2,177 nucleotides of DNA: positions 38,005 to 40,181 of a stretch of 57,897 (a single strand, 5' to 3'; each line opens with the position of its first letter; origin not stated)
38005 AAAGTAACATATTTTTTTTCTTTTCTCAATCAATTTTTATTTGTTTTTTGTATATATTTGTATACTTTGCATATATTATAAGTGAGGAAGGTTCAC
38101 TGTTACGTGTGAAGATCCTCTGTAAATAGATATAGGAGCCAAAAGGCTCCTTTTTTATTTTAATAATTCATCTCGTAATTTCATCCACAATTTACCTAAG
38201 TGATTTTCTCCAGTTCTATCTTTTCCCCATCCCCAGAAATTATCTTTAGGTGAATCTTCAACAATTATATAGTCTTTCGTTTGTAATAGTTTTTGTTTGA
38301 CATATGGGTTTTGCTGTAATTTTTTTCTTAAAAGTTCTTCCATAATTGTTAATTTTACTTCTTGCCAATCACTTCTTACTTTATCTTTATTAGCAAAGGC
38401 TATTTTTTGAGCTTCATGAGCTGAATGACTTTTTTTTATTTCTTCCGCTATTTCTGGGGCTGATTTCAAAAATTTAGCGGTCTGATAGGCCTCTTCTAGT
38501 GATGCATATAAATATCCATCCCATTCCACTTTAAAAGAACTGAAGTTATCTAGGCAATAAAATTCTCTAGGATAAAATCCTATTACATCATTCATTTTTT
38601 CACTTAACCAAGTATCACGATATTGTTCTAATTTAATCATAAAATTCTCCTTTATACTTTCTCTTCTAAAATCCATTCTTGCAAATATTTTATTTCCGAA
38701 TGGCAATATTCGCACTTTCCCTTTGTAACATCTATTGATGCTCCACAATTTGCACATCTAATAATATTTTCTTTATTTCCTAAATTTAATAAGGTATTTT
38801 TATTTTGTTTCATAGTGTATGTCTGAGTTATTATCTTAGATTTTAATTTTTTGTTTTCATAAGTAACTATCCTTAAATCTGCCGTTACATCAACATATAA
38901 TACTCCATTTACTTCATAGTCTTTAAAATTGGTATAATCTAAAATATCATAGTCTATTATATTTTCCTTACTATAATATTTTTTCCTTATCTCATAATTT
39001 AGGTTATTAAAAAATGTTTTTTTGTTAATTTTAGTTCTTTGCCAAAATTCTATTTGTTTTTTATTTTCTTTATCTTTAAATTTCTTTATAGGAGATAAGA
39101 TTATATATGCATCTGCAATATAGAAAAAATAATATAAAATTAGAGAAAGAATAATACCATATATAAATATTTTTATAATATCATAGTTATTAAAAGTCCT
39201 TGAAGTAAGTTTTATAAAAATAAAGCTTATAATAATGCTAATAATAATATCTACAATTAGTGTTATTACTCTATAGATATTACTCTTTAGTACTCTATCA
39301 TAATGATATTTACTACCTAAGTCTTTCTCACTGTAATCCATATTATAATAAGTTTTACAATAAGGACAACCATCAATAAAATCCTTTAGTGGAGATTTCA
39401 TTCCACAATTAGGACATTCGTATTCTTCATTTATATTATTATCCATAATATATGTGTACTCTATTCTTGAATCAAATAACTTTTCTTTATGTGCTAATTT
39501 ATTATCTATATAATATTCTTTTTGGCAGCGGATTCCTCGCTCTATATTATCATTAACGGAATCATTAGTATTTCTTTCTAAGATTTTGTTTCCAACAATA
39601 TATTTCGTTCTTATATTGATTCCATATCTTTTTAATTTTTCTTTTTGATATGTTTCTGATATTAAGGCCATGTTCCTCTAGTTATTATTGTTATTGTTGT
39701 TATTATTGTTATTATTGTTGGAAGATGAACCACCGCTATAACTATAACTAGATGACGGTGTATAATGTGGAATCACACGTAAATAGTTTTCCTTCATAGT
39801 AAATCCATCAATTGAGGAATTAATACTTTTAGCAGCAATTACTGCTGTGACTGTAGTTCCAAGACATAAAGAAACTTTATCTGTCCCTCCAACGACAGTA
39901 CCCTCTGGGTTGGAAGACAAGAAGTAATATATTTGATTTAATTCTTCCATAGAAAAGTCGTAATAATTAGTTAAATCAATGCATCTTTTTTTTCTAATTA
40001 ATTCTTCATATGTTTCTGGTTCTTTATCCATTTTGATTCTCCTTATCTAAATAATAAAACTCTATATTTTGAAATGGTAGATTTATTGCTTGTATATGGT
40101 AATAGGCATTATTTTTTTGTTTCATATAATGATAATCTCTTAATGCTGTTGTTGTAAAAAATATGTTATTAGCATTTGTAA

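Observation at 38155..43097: Candidate novel system: five translationally coupled genes (Zn-ribbon/LRR sensor-like protein, long radical SAM/SPASM enzyme, poly-Asn-tailed 117-aa protein, double Zn-ribbon membrane protein, NADAR)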

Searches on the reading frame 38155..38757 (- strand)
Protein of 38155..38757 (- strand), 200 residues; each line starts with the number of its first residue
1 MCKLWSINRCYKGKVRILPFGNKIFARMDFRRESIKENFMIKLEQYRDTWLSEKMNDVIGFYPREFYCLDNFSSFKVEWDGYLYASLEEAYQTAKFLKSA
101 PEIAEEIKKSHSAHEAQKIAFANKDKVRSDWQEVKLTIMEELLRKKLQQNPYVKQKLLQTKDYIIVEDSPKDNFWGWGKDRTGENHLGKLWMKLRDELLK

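Call 3: search_protein_families(library=pfam, proteins=[window:38155-38757:-], max_evalue=0.1)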
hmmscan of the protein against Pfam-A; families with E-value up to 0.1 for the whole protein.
window:38155-38757:- (200 aa): 2 families
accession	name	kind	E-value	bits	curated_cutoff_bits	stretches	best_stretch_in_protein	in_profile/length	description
PF08719.17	NADAR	-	1.8e-28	100.3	35.1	1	65-198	9-162/163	NADAR domain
PF03080.22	Neprosin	-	0.0096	15.7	22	1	38-88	89-141/214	Neprosin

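Call 4: search_protein_families(library=ncbifam, proteins=[window:38155-38757:-], max_evalue=0.1)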
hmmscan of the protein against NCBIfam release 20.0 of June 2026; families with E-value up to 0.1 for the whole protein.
window:38155-38757:- (200 aa): 2 families
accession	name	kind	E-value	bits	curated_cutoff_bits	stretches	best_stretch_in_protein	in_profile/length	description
TIGR02464.1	ribofla_fusion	equivalog_domain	4.5e-28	98.4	73.7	1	61-198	3-152/153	riboflavin biosynthesis intermediates N-glycosidase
NF053876.1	DS32_2_antiphage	equivalog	1.4e-22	79.6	240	1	71-198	23-155/181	NADAR family anti-phage protein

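Call 6: search_protein_families(library=padloc, proteins=[window:38155-38757:-], max_evalue=0.1)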
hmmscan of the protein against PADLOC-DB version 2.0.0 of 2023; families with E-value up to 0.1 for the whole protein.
window:38155-38757:- (200 aa): 1 family
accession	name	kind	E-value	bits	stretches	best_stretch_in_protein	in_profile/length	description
PDLC04643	PDC-M42C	-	1.2e-10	39.9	1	67-187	14-135/158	-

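Call 59: search_protein_families(library=phrogs, proteins=[window:38155-38640:-], max_evalue=0.001)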
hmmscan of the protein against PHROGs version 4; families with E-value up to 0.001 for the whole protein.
window:38155-38640:- (161 aa): 1 family
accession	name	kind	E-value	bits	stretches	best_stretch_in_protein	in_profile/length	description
phrog_1017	-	unknown function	3.9e-33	115.8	1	15-160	4-153/170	-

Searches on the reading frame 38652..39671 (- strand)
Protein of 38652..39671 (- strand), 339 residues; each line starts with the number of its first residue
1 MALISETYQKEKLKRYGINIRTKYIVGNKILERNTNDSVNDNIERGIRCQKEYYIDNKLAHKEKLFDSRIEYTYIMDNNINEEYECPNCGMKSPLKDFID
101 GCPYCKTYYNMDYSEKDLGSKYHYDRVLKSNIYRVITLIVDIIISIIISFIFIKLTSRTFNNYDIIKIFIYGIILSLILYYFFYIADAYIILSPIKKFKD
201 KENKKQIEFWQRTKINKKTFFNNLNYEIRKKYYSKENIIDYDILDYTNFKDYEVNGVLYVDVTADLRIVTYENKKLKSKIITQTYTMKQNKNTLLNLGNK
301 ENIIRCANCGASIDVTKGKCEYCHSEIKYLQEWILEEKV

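Call 3: search_protein_families(library=pfam, proteins=[window:38652-39671:-], max_evalue=0.1)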
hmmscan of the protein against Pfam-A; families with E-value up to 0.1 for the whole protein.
window:38652-39671:- (339 aa): 7 families
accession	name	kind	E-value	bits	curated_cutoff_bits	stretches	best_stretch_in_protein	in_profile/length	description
PF01155.25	HypA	-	7.4e-05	23.2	28.9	1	291-326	58-95/112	Hydrogenase/urease nickel incorporation, metallochaperone, hypA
PF12773.13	DZR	-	0.00093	19.8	27.3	0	304-323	25-44/45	Double zinc ribbon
PF23458.2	DUF7130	-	0.0033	17.7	35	0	287-329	36-82/89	Domain of unknown function (DUF7130)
PF23455.1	DUF7129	-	0.0075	16.4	30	0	82-107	10-35/45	Domain of unknown function (DUF7129)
PF11712.13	Vma12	-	0.0076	16.7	25.5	1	125-199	61-134/137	Endoplasmic reticulum-based factor for assembly of V-ATPase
PF07191.17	Zn_ribbon_6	-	0.026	15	25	0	300-331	13-43/67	Double zinc ribbon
PF14446.12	Prok-RING_1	-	0.062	13.7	29.1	0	82-109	3-30/54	Prokaryotic RING finger family 1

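Call 4: search_protein_families(library=ncbifam, proteins=[window:38652-39671:-], max_evalue=0.1)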
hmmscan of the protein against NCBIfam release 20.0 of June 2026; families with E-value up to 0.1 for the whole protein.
window:38652-39671:- (339 aa): 2 families
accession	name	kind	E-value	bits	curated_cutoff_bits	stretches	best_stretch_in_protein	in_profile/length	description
NF051898.1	MBSP1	equivalog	0.00063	19.4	320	1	296-326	43-73/289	biosurfactant protein 1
NF041560.1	T6SS_Burk_ExIF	subfamily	0.033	13.9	90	1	119-185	120-184/234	putative type VI secretion system effector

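Call 6: search_protein_families(library=padloc, proteins=[window:38652-39671:-], max_evalue=0.1)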
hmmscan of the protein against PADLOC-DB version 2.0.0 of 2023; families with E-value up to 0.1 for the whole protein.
window:38652-39671:- (339 aa): 0 families

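Call 57: search_protein_families(library=phrogs, proteins=[window:38652-39671:-], max_evalue=0.001)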
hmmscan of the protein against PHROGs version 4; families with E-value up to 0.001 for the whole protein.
window:38652-39671:- (339 aa): 3 families
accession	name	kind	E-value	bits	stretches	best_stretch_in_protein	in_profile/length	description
phrog_6586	-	unknown function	1.6e-06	29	0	85-156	5-78/129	-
phrog_4852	-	unknown function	2.5e-05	25.1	0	78-147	8-77/194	-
phrog_9188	-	unknown function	8.2e-05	23.7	0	82-108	37-63/70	-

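Call 64: find_homologous_proteins(query=window:38652-39671:-, max_evalue=0.001)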
Query window:38652-39671:- (339 aa): 897 proteins with E <= 0.001 among 3436 candidates; the best 120 are listed.
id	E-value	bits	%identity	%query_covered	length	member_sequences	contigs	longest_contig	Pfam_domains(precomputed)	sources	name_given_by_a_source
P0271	1.0e-219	747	100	100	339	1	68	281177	-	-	-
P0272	4.7e-219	744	100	100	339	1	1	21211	-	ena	-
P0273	5.3e-219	744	100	100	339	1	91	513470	-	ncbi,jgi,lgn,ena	-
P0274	6.7e-219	744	99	100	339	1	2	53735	-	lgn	-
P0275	6.7e-219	744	99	100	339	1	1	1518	-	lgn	-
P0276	1.0e-218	743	99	100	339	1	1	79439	-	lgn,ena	-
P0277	1.1e-218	743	99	100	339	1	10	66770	-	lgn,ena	-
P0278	1.2e-218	743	99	100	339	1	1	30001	-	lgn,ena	-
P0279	1.4e-218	743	99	100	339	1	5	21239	-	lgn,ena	-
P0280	1.5e-218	743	99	100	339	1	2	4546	-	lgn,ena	-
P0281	1.5e-218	743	99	100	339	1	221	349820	-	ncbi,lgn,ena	-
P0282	1.6e-218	743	100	100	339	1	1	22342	-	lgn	-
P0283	1.9e-218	742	99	100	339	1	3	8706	-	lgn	-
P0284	2.0e-218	742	99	100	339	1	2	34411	-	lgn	-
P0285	2.0e-218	742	99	100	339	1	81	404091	-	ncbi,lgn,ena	-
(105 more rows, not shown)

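Call 65: find_encoding_contigs(protein=P0281, flank=6000, max_places=5)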
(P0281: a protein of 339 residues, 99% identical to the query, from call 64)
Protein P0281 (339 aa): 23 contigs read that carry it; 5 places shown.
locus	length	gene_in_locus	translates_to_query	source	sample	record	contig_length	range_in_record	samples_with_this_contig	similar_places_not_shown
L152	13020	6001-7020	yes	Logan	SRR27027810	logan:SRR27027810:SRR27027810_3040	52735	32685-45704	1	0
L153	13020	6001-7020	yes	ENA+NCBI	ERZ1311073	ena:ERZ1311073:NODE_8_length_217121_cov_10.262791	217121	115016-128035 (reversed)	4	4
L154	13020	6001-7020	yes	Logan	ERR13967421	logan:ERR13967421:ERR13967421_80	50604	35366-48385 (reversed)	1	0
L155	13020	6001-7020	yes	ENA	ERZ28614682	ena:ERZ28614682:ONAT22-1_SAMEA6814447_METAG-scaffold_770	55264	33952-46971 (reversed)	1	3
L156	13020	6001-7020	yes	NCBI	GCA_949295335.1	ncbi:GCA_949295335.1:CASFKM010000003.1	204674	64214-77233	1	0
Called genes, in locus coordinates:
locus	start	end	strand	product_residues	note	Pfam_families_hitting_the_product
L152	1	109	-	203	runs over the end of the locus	PF01300:Sua5_yciO_yrdC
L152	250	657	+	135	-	PF00293:NUDIX, PF14815:NUDIX_4 (weak)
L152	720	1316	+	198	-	PF00293:NUDIX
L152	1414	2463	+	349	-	PF19328:DAP_DH_C (faint)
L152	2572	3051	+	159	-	-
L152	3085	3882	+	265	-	-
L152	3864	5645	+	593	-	PF13353:Fer4_12, PF04055:Radical_SAM, PF13186:SPASM (faint)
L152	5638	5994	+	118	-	-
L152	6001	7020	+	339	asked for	-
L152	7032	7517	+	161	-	PF08719:NADAR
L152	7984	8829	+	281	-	PF03462:PCRF, PF00472:RF-1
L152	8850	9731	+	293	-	PF02588:YitT_membrane, PF19700:DUF6198, PF10035:DUF2179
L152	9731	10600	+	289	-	PF02588:YitT_membrane, PF10035:DUF2179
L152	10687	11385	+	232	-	PF02463:SMC_N (faint), PF00005:ABC_tran, PF13304:AAA_21 (weak)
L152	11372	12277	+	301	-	PF18075:FtsX_ECD, PF02687:FtsX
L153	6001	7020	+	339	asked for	-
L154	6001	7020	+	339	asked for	-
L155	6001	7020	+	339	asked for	-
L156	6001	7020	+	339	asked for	-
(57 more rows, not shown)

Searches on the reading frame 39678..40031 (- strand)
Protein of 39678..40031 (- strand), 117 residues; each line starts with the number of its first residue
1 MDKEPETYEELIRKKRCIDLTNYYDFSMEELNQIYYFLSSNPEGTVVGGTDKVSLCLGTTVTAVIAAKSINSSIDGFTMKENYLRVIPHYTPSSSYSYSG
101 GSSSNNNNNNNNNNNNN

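Call 3: search_protein_families(library=pfam, proteins=[window:39678-40031:-], max_evalue=0.1)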
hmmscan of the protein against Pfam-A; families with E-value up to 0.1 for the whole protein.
window:39678-40031:- (117 aa): 1 family
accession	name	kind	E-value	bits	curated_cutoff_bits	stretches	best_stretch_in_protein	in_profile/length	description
PF22038.1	PRC2_EED_ins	-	0.0015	19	27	1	88-117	64-93/146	Polycomb protein EED insertion domain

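Call 4: search_protein_families(library=ncbifam, proteins=[window:39678-40031:-], max_evalue=0.1)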
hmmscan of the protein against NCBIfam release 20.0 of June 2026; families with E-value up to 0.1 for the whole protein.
window:39678-40031:- (117 aa): 0 families

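Call 6: search_protein_families(library=padloc, proteins=[window:39678-40031:-], max_evalue=0.1)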
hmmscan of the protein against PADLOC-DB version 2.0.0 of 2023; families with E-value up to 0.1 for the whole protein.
window:39678-40031:- (117 aa): 0 families

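Call 57: search_protein_families(library=phrogs, proteins=[window:39678-40031:-], max_evalue=0.001)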
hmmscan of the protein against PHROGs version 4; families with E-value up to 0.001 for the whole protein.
window:39678-40031:- (117 aa): 0 families

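Call 74: list_cluster_members(proteins=[L028:9814-10215:+, L028:8001-9833:+, L022:9897-10313:+, L022:7971-9872:+, L031:6770-7147:+, L031:7983-9782:+, window:39678-40031:-, L151:8986-10743:+, L030:7986-9737:+, L020:9801-10205:+])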
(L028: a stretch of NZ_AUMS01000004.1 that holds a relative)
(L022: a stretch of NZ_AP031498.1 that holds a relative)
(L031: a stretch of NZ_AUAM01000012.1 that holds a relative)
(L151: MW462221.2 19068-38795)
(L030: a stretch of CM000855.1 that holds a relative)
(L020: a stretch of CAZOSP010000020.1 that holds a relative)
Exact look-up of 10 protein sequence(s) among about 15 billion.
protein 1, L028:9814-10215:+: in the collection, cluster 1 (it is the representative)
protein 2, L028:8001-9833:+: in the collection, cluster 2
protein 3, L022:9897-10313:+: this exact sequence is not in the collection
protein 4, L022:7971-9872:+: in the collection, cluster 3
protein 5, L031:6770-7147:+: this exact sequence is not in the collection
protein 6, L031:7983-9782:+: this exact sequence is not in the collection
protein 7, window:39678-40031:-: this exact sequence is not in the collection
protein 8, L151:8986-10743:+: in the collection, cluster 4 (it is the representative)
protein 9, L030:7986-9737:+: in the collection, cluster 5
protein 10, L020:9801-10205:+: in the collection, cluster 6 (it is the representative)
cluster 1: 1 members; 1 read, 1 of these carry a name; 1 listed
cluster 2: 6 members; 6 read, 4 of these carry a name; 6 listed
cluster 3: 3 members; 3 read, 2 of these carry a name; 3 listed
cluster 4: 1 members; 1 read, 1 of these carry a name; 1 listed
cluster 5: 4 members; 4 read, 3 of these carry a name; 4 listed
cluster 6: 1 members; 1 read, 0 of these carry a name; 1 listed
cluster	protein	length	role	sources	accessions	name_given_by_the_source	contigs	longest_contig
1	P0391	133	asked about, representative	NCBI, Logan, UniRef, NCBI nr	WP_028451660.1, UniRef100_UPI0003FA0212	hypothetical protein [Chitinilyticum aquatile] | hypothetical protein n=1 Tax=Chitinilyticum aquatile TaxID=362520 RepID=UPI0003FA0212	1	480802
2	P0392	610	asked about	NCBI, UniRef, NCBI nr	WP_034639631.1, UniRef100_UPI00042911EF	radical SAM protein [Chitinilyticum aquatile] | radical SAM protein n=1 Tax=Chitinilyticum aquatile TaxID=362520 RepID=UPI00042911EF | SPASM domain-containing protein [Chitinilyticum aquatile]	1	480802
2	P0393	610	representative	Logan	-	-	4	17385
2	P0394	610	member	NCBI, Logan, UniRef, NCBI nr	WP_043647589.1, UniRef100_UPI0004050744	radical SAM/SPASM domain-containing protein [Chitinilyticum litopenaei] | radical SAM/SPASM domain-containing protein n=1 Tax=Chitinilyticum litopenaei ...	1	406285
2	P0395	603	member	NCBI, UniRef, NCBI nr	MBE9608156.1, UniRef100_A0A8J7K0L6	radical SAM protein [Chitinilyticum litopenaei] | Radical SAM protein n=1 Tax=Chitinilyticum piscinae TaxID=2866724 RepID=A0A8J7K0L6_9NEIS | radical SAM protein [Chitinilyticum piscinae]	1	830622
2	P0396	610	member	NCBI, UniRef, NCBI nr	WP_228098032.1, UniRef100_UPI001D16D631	radical SAM protein [Chitinilyticum piscinae] | radical SAM protein n=1 Tax=Chitinilyticum piscinae TaxID=2866724 RepID=UPI001D16D631 | SPASM domain-containing protein [Chitinilyticum piscinae]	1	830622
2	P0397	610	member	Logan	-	-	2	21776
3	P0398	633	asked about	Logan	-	-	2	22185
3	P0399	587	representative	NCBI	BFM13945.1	hypothetical protein R50073_01280 [Maricurvus nonylphenolicus]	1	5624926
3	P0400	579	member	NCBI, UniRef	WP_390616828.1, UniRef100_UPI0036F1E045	SPASM domain-containing protein [Maricurvus nonylphenolicus] | SPASM domain-containing protein n=1 Tax=Maricurvus nonylphenolicus TaxID=1008307 ...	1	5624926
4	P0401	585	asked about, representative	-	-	radical SAM protein [Campylobacter coli] | Radical SAM protein n=8 Tax=Pseudomonadati TaxID=3379134 RepID=A0A3H9IGI1_CAMCO | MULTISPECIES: radical SAM protein [Campylobacter]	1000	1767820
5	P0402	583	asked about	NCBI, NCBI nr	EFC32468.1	hypothetical protein C414_000260147 [Campylobacter jejuni subsp. jejuni 414]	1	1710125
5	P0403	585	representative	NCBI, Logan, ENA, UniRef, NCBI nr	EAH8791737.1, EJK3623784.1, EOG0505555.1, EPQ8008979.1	radical SAM/SPASM domain-containing protein [Campylobacter jejuni] | Radical SAM protein n=1 Tax=Campylobacter jejuni TaxID=197 RepID=A0A5C4YE17_CAMJU | radical SAM protein [Campylobacter jejuni]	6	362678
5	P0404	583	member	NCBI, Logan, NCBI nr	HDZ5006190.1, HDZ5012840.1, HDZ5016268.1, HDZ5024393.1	TPA: radical SAM protein [Campylobacter jejuni] | radical SAM protein [Campylobacter jejuni]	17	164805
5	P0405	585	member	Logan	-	-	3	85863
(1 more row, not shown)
